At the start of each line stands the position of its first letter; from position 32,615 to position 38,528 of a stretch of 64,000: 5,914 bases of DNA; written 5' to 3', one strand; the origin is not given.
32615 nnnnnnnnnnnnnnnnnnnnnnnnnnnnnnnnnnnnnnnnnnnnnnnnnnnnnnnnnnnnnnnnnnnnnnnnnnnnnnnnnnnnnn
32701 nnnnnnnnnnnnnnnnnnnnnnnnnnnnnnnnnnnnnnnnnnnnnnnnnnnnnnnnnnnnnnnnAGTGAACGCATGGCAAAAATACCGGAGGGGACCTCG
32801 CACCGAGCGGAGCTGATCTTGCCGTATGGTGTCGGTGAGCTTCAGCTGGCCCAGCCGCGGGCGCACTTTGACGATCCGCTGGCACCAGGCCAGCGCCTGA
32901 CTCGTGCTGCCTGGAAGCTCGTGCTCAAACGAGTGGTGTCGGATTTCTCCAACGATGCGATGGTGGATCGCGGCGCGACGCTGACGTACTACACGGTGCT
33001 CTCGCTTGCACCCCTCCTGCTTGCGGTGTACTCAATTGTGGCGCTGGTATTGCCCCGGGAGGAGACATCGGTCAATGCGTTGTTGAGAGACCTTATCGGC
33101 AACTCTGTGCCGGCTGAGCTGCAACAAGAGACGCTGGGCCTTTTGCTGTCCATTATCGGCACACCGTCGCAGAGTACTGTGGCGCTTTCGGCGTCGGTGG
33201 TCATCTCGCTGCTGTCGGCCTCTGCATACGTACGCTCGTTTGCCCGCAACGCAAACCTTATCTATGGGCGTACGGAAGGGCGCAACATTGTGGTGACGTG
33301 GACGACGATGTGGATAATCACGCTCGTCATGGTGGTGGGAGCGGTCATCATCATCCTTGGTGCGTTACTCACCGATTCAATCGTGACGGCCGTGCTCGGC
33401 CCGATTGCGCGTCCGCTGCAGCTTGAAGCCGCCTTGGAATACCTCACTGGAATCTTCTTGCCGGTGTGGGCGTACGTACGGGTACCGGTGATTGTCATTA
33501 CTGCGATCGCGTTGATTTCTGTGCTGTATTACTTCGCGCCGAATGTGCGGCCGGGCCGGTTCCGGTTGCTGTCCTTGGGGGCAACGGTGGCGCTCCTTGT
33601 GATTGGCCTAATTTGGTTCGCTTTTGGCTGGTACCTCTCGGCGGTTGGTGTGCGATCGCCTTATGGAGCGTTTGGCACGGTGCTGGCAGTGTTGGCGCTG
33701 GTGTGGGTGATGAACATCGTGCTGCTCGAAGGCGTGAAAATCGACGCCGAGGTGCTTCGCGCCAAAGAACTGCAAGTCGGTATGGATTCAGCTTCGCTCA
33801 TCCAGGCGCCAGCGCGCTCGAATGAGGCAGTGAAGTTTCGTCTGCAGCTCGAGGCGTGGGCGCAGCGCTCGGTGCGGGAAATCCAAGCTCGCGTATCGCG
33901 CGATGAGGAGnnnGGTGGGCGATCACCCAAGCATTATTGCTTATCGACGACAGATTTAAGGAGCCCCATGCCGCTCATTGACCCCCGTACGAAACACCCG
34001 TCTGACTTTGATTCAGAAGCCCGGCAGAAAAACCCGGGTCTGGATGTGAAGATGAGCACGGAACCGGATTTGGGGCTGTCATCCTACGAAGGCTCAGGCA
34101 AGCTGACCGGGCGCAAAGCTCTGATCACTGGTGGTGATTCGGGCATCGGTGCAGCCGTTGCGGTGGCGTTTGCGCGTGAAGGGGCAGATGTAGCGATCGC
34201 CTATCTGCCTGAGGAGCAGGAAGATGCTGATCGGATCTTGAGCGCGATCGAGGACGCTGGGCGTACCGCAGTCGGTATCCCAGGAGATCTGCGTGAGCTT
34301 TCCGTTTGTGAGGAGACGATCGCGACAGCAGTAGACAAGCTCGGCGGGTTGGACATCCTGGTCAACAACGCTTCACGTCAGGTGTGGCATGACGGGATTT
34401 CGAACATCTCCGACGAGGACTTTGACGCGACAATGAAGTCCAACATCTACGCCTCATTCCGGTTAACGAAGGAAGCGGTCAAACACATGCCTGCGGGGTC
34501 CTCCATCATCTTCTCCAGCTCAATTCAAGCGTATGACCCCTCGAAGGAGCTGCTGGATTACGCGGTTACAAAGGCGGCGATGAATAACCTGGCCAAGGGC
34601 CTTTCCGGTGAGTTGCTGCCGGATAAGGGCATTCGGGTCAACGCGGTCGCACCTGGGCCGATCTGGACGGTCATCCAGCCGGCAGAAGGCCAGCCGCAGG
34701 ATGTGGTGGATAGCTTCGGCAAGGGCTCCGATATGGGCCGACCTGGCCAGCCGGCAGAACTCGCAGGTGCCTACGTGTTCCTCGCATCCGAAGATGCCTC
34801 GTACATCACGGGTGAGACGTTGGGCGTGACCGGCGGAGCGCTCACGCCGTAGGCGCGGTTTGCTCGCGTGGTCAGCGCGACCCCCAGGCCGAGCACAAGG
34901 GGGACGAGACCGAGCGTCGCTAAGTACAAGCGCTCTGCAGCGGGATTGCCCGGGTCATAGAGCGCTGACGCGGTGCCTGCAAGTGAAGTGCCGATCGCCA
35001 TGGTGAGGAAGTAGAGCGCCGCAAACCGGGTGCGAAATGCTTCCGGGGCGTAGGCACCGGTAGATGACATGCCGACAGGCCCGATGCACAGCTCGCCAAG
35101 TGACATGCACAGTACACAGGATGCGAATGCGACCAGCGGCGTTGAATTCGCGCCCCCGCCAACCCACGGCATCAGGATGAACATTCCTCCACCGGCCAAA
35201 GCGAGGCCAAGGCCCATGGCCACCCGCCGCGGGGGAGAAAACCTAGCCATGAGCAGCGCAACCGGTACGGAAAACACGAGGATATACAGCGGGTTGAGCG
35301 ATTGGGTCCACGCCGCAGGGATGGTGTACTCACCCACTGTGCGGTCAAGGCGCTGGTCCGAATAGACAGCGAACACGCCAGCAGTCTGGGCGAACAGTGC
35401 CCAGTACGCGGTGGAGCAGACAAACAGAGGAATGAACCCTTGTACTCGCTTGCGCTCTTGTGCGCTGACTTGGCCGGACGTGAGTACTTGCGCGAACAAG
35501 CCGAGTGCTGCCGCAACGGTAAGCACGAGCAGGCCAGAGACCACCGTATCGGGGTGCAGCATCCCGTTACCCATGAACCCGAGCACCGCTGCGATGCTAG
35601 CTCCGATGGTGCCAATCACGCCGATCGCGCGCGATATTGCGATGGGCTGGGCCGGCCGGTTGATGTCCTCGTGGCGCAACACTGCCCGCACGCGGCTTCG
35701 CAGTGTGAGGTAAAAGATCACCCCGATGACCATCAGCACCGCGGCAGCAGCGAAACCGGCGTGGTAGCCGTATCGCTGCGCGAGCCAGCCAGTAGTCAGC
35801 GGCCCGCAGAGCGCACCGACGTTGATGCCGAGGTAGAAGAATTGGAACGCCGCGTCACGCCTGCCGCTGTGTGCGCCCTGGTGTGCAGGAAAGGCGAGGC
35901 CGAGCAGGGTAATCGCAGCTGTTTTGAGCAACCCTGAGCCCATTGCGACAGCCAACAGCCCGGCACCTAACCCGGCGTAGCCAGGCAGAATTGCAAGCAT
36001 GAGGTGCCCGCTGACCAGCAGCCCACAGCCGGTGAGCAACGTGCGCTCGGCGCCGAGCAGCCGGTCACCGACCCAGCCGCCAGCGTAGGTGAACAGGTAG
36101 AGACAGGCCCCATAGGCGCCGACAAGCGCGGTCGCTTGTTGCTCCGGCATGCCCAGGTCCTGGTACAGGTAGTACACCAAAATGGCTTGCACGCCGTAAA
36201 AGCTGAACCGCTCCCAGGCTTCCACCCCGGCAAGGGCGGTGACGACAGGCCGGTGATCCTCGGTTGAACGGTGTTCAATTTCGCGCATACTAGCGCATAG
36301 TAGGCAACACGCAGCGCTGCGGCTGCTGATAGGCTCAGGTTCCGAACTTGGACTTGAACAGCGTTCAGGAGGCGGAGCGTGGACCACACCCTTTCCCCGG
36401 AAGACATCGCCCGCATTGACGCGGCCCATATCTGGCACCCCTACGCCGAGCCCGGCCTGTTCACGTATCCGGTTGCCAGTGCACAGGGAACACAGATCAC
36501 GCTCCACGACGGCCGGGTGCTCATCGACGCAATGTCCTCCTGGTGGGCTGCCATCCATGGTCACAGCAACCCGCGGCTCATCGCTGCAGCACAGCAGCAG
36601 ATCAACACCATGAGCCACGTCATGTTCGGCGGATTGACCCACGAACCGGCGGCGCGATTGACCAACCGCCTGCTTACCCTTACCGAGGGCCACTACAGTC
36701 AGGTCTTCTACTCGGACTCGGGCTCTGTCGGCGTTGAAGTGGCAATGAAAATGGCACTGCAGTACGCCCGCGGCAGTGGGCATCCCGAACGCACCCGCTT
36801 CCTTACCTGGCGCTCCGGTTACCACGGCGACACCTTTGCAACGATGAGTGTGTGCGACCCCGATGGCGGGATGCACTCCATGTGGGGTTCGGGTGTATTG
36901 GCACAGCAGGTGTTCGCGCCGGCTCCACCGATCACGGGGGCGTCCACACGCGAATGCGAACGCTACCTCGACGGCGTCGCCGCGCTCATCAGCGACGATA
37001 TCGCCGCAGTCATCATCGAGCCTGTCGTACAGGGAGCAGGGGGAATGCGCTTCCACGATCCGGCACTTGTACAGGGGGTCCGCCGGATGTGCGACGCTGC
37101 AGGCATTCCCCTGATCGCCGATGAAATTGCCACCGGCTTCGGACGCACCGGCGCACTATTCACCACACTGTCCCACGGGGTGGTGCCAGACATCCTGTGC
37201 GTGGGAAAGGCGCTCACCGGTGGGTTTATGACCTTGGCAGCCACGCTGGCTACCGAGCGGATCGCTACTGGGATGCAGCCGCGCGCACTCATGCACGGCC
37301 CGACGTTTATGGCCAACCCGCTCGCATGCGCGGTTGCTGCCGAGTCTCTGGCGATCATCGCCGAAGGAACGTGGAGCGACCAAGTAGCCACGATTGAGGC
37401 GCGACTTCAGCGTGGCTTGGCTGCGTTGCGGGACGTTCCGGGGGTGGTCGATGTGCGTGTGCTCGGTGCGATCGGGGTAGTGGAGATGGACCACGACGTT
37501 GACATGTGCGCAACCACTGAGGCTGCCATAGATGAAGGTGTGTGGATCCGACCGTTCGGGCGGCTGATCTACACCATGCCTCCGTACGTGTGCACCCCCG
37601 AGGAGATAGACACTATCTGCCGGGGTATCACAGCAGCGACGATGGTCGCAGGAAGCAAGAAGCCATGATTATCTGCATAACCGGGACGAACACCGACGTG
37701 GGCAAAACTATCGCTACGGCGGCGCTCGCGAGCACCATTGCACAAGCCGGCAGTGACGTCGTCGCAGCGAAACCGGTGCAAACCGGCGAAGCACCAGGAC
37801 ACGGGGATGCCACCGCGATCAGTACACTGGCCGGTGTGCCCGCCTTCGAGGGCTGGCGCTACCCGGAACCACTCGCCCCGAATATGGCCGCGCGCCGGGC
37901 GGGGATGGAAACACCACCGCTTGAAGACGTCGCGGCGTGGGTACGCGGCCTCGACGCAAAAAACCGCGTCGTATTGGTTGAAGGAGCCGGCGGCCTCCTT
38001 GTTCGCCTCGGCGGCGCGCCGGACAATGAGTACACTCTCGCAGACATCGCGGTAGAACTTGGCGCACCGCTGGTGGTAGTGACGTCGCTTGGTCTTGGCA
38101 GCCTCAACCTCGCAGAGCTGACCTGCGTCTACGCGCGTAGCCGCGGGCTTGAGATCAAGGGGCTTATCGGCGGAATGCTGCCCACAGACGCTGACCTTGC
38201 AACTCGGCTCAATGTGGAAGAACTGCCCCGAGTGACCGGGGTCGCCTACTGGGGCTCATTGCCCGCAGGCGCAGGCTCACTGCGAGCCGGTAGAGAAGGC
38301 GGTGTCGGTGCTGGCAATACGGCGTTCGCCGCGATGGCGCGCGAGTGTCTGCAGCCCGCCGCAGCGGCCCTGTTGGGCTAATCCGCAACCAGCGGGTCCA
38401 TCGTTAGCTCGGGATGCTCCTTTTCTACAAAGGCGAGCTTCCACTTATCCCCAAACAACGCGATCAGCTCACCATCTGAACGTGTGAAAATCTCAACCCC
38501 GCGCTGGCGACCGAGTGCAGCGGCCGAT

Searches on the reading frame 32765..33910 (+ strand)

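Call 35: search_protein_families(library=pfam, proteins=[window:32765-33910:+], max_evalue=0.001)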
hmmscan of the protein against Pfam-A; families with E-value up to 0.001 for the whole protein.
window:32765-33910:+ (382 aa): 1 family
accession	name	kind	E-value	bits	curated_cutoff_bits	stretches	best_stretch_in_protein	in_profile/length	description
PF03631.20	Virul_fac_BrkB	-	2.6e-36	126.1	33.7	1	63-330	2-255/259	Virulence factor BrkB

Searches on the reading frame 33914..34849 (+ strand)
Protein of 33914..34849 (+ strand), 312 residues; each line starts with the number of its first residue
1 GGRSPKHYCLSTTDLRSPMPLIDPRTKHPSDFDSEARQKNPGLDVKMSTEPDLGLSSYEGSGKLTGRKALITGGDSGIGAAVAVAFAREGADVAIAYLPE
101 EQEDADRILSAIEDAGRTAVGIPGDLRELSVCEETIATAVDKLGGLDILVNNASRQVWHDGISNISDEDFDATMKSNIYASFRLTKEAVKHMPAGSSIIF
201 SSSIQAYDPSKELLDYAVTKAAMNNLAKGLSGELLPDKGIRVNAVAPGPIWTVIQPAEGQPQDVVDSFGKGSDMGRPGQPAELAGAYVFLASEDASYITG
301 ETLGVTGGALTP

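Call 35: search_protein_families(library=pfam, proteins=[window:33914-34849:+], max_evalue=0.001)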
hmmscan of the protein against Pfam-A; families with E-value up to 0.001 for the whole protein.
window:33914-34849:+ (312 aa): 5 families
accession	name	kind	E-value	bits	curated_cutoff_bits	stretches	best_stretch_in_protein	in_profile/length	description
PF13561.12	adh_short_C2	-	7.6e-54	183.2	27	1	75-308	5-234/236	Enoyl-(Acyl carrier protein) reductase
PF00106.31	adh_short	-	2.3e-41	141.9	26.6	1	68-257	2-189/195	short chain dehydrogenase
PF08659.16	KR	-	3e-08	34.2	22.6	1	70-236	4-169/180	KR domain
PF23441.1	SDR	-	2.7e-07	30.7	27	1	63-252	4-196/258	SDR-like rossmann domain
PF01370.27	Epimerase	-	0.00056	19.8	20.9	1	69-220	1-146/240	NAD dependent epimerase/dehydratase family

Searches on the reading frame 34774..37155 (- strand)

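Call 15: search_protein_families(library=ncbifam, proteins=[window:34774-37155:-], max_evalue=1e-8)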
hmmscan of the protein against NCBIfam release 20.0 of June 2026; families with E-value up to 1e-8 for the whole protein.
window:34774-37155:- (794 aa): 5 families
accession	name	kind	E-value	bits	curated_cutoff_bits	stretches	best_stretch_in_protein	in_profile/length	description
TIGR00924.1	yjdL_sub1_fam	subfamily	1.3e-86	291.5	130.2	1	307-761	14-466/475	oligopeptide:H+ symporter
NF007137.0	PRK09584.1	equivalog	2.9e-44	151.6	728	1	310-736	28-445/500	dipeptide/tripeptide permease DtpA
NF007575.0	PRK10207.1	equivalog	6.5e-35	120.8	856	1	310-732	21-437/489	dipeptide/tripeptide permease DtpB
NF012006.0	PRK15462.1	subfamily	9.8e-34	116.9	623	1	309-727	15-431/493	dipeptide permease DtpD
TIGR00926.1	2A1704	subfamily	4e-16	58.6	821.6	1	309-632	9-316/671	oligopeptide:H+ symporter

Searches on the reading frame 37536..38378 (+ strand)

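Call 15: search_protein_families(library=ncbifam, proteins=[window:37536-38378:+], max_evalue=1e-8)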
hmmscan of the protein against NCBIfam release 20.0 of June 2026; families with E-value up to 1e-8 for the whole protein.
window:37536-38378:+ (281 aa): 1 family
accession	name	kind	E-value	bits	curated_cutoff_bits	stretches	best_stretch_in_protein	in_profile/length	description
TIGR00347.1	bioD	equivalog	6.7e-29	101.1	83.3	1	48-211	2-164/166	dethiobiotin synthase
